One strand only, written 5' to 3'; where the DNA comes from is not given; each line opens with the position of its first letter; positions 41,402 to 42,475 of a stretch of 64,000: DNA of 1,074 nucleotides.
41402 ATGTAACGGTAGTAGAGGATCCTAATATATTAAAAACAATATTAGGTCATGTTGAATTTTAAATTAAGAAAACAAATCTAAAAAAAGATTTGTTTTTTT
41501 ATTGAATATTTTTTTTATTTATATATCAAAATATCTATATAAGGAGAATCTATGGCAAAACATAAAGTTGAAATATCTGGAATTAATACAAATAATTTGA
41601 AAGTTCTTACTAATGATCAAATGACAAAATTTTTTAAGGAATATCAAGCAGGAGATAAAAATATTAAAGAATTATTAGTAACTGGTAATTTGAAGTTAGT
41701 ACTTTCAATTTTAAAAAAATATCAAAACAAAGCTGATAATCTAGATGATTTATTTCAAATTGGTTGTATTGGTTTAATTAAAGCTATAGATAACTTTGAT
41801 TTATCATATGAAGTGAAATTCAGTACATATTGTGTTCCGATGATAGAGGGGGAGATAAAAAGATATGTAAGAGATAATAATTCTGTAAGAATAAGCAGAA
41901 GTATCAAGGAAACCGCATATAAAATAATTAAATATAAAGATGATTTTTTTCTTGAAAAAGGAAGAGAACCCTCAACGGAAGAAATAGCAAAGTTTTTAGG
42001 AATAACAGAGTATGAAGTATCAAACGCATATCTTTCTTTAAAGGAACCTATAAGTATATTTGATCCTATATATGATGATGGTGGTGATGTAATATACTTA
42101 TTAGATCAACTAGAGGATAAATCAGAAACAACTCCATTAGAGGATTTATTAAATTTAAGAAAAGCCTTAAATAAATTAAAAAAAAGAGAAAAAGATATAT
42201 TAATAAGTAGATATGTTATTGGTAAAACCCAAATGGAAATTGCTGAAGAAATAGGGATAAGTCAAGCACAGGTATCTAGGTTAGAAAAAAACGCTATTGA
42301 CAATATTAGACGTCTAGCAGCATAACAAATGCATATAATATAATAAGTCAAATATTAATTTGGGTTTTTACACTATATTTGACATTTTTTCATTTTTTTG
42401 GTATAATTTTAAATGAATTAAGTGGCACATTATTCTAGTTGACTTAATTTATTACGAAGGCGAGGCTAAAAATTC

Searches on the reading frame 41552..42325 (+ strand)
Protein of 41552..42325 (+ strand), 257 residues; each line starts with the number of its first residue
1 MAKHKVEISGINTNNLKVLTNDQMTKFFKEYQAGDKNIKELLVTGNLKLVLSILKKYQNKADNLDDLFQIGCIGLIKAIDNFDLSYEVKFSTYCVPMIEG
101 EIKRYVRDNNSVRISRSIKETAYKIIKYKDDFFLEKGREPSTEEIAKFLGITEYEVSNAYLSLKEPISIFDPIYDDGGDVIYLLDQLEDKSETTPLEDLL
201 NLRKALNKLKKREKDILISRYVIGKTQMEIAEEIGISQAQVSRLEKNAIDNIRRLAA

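Call 3: search_protein_families(library=pfam, proteins=[window:41552-42325:+], max_evalue=0.01)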
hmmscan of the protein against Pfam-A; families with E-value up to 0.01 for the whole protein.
window:41552-42325:+ (257 aa): 13 families
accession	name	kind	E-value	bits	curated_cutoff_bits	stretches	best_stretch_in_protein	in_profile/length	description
PF04542.20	Sigma70_r2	-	3.2e-17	62.5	24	1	42-110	1-69/71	Sigma-70 region 2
PF04545.22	Sigma70_r4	-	8.5e-15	54.5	24.1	1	205-253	1-49/50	Sigma-70, region 4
PF04539.22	Sigma70_r3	-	9.4e-12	45.3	25.3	1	120-179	1-60/78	Sigma-70 region 3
PF08281.18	Sigma70_r4_2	-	1.1e-08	35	25.7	1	200-241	2-43/54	Sigma-70, region 4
PF16509.11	KORA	-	1.5e-05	25.6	26.7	1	200-253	7-59/84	TrfB plasmid transcriptional repressor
PF01381.28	HTH_3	-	3.1e-05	24.4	23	1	224-247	9-32/55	Helix-turn-helix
PF12802.13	MarR_2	-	0.00065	20.2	27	0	225-244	21-40/61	MarR family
PF06530.18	Phage_antitermQ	-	0.00082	19.7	26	1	205-243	59-97/118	Phage antitermination protein Q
PF07638.17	Sigma70_ECF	-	0.0011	19.3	21.1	1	177-243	100-170/185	ECF sigma factor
PF00196.25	GerE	-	0.0013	18.7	23.5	0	209-242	3-35/57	Bacterial regulatory proteins, luxR family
PF13518.12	HTH_28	-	0.0018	18.7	25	0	224-246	12-34/52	Helix-turn-helix domain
PF13384.12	HTH_23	-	0.0021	18.3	24.6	0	223-244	16-37/50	Homeodomain-like domain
PF13545.12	HTH_Crp_2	-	0.0033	17.8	27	0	221-244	19-42/70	Crp-like helix-turn-helix domain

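Call 9: search_protein_families(library=ncbifam, proteins=[window:41552-42325:+], max_evalue=0.1)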
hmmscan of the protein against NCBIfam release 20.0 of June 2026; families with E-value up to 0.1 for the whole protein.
window:41552-42325:+ (257 aa): 86 families (the best 25 are shown)
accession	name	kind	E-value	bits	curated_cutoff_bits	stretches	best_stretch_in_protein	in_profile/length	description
NF006071.0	PRK08215.1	equivalog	1.1e-102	343.1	372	1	1-254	1-255/258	RNA polymerase sporulation sigma factor SigG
TIGR02850.1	spore_sigG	equivalog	1.5e-96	322.7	457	1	4-254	1-252/254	RNA polymerase sporulation sigma factor SigG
NF004052.0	PRK05572.1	subfamily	9.6e-80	267.7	311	1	14-254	9-248/252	SigF/SigG family RNA polymerase sporulation sigma factor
TIGR02885.1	spore_sigF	equivalog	2.3e-78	263.2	321.45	1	30-254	4-229/231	RNA polymerase sporulation sigma factor SigF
TIGR02980.1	SigBFG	subfamily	2.4e-72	243.3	234.35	1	36-254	2-224/227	SigB/SigF/SigG family RNA polymerase sigma factor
TIGR02941.1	Sigma_B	equivalog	1.3e-40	139.5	315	1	18-254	9-251/255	RNA polymerase sigma factor SigB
NF005644.0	PRK07408.1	subfamily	2e-40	139.1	261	1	21-254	10-251/258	RNA polymerase sigma factor SigF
NF004471.0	PRK05803.1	subfamily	4.4e-36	124.3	252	2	17-119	30-132/235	RNA polymerase sporulation sigma factor SigK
TIGR02997.1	Sig70-cyanoRpoD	subfamily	3e-35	121.9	384.5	1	19-253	57-298/298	RNA polymerase sigma factor, RpoD/SigA family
TIGR02846.1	spore_sigmaK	equivalog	5.2e-35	121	298.65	2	17-116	28-127/227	RNA polymerase sporulation sigma factor SigK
TIGR02393.1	RpoD_Cterm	equivalog_domain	9.3e-35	120.3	354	1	39-253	2-225/238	RNA polymerase sigma factor RpoD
NF005514.0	PRK07122.1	subfamily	1.2e-34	119.7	372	1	36-253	39-260/264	RNA polymerase sigma factor SigF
TIGR02937.1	sigma70-ECF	superfamily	6.5e-33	113.7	42.9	1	42-254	6-163/165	sigma-70 family RNA polymerase sigma factor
NF006666.0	PRK09210.1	equivalog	7.9e-33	114.2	572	1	16-243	111-347/370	RNA polymerase sigma factor RpoD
NF004208.0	PRK05658.1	equivalog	1.2e-32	113.7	555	1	20-243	372-602/631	RNA polymerase sigma factor RpoD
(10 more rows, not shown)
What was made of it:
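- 41552..42325 (+): sigG-type sporulation sigma factor. This is the downstream flank. NCBIfam SigG (PRK08215), 1.1e-102 (call 9)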
